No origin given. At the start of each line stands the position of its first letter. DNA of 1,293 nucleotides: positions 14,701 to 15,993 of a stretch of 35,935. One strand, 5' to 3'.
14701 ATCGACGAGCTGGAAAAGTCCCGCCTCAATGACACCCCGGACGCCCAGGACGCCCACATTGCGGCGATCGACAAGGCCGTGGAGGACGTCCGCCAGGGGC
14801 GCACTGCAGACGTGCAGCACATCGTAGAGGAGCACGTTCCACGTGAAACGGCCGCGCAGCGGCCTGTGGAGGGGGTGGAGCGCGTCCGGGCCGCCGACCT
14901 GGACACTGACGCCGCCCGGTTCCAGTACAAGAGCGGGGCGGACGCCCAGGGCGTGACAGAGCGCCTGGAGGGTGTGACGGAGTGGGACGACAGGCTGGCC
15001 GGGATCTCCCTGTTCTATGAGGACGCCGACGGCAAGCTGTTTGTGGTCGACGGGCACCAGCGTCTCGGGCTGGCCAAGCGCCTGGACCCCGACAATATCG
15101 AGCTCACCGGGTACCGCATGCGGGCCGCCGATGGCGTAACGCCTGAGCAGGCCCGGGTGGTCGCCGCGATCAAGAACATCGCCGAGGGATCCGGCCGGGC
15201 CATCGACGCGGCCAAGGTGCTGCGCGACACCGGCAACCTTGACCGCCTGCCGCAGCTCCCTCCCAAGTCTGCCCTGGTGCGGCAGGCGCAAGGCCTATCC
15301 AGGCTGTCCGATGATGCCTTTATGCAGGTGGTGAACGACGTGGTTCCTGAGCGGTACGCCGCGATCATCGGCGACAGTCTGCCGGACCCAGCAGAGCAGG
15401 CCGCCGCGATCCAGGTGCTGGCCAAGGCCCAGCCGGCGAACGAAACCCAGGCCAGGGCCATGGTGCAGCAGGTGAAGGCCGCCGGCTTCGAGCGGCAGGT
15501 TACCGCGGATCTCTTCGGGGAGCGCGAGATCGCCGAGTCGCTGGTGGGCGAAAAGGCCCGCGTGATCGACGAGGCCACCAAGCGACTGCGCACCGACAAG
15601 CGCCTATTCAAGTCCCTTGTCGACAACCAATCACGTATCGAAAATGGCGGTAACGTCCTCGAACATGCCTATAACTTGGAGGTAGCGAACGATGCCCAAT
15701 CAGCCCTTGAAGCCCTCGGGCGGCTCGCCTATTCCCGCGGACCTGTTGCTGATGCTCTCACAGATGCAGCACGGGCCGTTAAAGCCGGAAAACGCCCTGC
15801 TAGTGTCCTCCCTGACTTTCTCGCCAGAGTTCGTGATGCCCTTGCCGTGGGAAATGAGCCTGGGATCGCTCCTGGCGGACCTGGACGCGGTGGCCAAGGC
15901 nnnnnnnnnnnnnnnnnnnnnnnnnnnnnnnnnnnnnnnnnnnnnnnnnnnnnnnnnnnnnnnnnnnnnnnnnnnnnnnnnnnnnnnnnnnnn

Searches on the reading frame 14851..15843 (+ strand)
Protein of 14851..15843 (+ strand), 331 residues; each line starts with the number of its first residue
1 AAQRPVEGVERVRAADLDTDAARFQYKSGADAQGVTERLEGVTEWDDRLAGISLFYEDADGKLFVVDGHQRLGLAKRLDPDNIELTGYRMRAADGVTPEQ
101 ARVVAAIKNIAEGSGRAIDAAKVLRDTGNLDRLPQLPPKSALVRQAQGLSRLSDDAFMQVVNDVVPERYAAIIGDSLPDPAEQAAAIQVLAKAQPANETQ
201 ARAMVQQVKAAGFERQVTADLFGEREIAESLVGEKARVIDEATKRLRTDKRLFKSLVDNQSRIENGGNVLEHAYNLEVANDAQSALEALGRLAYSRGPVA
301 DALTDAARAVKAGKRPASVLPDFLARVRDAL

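Call 67: search_solved_structures(query=A4, max_evalue=1, show_alignments=2)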
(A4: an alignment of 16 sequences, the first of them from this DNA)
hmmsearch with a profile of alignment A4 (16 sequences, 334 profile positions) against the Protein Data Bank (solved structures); distinct sequences matched with E-value up to 1: 0.

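Call 68: search_protein_families(library=pfam, alignment_id=A4, max_evalue=0.1)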
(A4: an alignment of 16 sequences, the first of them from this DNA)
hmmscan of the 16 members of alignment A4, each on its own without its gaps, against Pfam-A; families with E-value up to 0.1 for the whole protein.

A. member 1, seq(331 aa): 1 family
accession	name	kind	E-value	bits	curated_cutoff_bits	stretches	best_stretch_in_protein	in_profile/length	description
PF20792.2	VCD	-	0.0054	16.5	27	1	202-284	61-145/240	VopL C-terminal dimerization domain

B. families by the number of members that match (of 16 scanned): 7 families
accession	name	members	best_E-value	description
PF06245.16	DUF1015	2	0.048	Protein of unknown function (DUF1015)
PF13508.13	Acetyltransf_7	2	0.049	Acetyltransferase (GNAT) domain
PF16377.10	DUF4987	1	0.00056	Domain of unknown function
PF20792.2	VCD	1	0.0054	VopL C-terminal dimerization domain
PF06103.16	DUF948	1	0.012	Bacterial protein of unknown function (DUF948)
PF24655.1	DUF7645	1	0.031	Domain of unknown function (DUF7645)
PF03938.19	OmpH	1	0.032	Outer membrane protein (OmpH-like)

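Call 78: find_related_loci(query=A5, collection=viral_contigs, flank=6000)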
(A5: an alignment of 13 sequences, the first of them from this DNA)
Query A5 (331 aa) in viral_contigs; peptide patterns used: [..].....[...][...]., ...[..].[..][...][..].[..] (x = any residue, [..] = any of these).
530 stretches matched a pattern; 509 encode a relative of the query (tblastn E <= 1e-3); the best 80 are kept; 80 distinct loci.
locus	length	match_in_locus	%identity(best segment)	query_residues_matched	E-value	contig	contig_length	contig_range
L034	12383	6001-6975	53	15-331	2e-94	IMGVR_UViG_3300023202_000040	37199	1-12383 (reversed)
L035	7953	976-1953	50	8-330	2e-94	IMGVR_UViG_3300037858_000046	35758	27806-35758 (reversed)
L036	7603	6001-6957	52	17-328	5e-93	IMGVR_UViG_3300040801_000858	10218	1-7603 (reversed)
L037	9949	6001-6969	49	9-328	6e-91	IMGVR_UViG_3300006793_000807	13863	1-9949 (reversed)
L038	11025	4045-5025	48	9-328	2e-89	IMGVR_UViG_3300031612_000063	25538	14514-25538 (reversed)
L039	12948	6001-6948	50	20-328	3e-89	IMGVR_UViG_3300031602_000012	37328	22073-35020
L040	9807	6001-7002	46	4-330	3e-89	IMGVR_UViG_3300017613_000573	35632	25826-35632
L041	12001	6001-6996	46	5-328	2e-88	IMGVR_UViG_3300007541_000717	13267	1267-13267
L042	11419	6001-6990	48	11-331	2e-88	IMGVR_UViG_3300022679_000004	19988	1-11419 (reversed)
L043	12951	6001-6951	49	17-331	6e-88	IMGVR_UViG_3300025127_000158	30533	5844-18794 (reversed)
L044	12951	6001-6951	49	17-331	6e-88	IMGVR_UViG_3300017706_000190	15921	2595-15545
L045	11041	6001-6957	49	17-328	1e-87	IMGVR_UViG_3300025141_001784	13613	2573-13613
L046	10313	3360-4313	49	8-328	1e-87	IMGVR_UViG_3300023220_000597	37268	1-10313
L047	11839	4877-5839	48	7-331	9e-88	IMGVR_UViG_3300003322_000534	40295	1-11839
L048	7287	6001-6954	49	16-331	2e-87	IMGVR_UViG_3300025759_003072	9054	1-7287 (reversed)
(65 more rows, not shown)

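Call 86: predict_structure(alignment_id=A5)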
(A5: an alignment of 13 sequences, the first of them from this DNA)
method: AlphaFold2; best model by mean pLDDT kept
length: 331 residues; sequences in the alignment: 13
mean_pLDDT: 77.4   pTM: 0.62
mean pLDDT of the five models: 77.4, 76.9, 76.0, 74.8, 73.0
residues with pLDDT >= 90: 74; 70-90: 172; 50-70: 57; < 50: 28
segments of 3 or more residues with pLDDT < 50: 1-5, 259-278
pLDDT, mean of each block of 10 residues (from residue 1): 56 91 69 58 84 91 89 89 92 88 82 80 77 64 88 92 91 93 92 87 85 77 76 80 70 52 35 48 62 70 85 84 79 66
secondary structure, 60 per line:
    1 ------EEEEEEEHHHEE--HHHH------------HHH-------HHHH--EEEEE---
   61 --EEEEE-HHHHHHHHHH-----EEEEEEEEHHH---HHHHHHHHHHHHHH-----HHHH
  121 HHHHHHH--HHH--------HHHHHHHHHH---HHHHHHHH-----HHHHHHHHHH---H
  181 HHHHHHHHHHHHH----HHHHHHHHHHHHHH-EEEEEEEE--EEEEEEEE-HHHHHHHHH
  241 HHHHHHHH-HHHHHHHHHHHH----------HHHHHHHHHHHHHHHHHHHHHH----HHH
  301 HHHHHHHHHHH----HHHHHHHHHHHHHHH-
elements in order: E7-13 H21-24 H47-50 E53-57 E63-67 H69-78 E84-91 H98-111 H117-127 H141-150 H154-161 H167-176 H180-193 H198-211 E213-220 E223-230 H232-248 H250-261 H272-293 H298-311 H316-330

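Call 91: fold_search(model_id=the predicted structure, library=pdb)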
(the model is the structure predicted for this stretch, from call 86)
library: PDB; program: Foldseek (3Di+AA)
matches with E <= 10: 143; with E <= 0.001: 13
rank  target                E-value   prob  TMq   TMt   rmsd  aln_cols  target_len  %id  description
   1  7nfu_A                1.6e-06  1.00  0.40  0.55   5.5       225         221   17  Crystal structure of C-terminally truncated Geobacillus thermoleovorans nucleoid occlusion protein Noc (released 2021-02-17)
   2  7nfu_B                2.0e-06  1.00  0.40  0.57   6.0       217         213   18  Crystal structure of C-terminally truncated Geobacillus thermoleovorans nucleoid occlusion protein Noc (released 2021-02-17)
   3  7ng0                  2.5e-05  1.00  0.24  0.36  13.0       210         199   18  Crystal structure of N- and C-terminally truncated Geobacillus thermoleovorans nucleoid occlusion protein Noc (released 2021-02-17)
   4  7bnr_A                5.4e-05  1.00  0.25  0.38  12.3       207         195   16  Crystal structure of a ParB Q52A mutant from Myxococcus xanthus bound to CTPyS (released 2021-09-08)
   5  7ol9_B                7.5e-05  1.00  0.23  0.36  15.2       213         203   13  Crystal structure of C-terminally truncated Bacillus subtilis nucleoid occlusion protein (Noc) complexed to the Noc-bi (released 2022-03-09)
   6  6t1f_A                2.0e-04  1.00  0.26  0.39   9.4       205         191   15  Crystal structure of the C-terminally truncated chromosome-partitioning protein ParB from Caulobacter crescentus compl (released 2020-10-14)
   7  7bnk_A                2.3e-04  1.00  0.24  0.37  12.4       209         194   18  Crystal structure of ParB from Myxococcus xanthus bound to CDP and Monothiophosphate (released 2021-09-08)
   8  6t1f_D                2.4e-04  1.00  0.38  0.58   5.3       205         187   16  Crystal structure of the C-terminally truncated chromosome-partitioning protein ParB from Caulobacter crescentus compl (released 2020-10-14)
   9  7bnk_B                2.7e-04  1.00  0.24  0.37  12.5       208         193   17  Crystal structure of ParB from Myxococcus xanthus bound to CDP and Monothiophosphate (released 2021-09-08)
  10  7bnr_B                2.8e-04  1.00  0.25  0.38  12.6       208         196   15  Crystal structure of a ParB Q52A mutant from Myxococcus xanthus bound to CTPyS (released 2021-09-08)
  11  6t1f_C                3.1e-04  1.00  0.26  0.39   9.5       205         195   15  Crystal structure of the C-terminally truncated chromosome-partitioning protein ParB from Caulobacter crescentus compl (released 2020-10-14)
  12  6t1f_B                4.1e-04  1.00  0.39  0.60   5.0       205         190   15  Crystal structure of the C-terminally truncated chromosome-partitioning protein ParB from Caulobacter crescentus compl (released 2020-10-14)
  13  7o0n_A                5.2e-04  1.00  0.24  0.38  12.4       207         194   16  Crystal structure of a ParB E93A mutant from Myxococcus xanthus bound to CDP and monothiophosphate (released 2021-09-15)
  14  7bm8_A                1.2e-03  1.00  0.23  0.39  12.5       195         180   15  Crystal structure of the C-terminally truncated chromosome-partitioning protein ParB from Caulobacter crescentus compl (released 2021-04-28)
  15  6sdk_A                1.3e-03  1.00  0.25  0.39  12.5       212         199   16  Crystal structure of bacterial ParB dimer bound to CDP (released 2019-10-23)
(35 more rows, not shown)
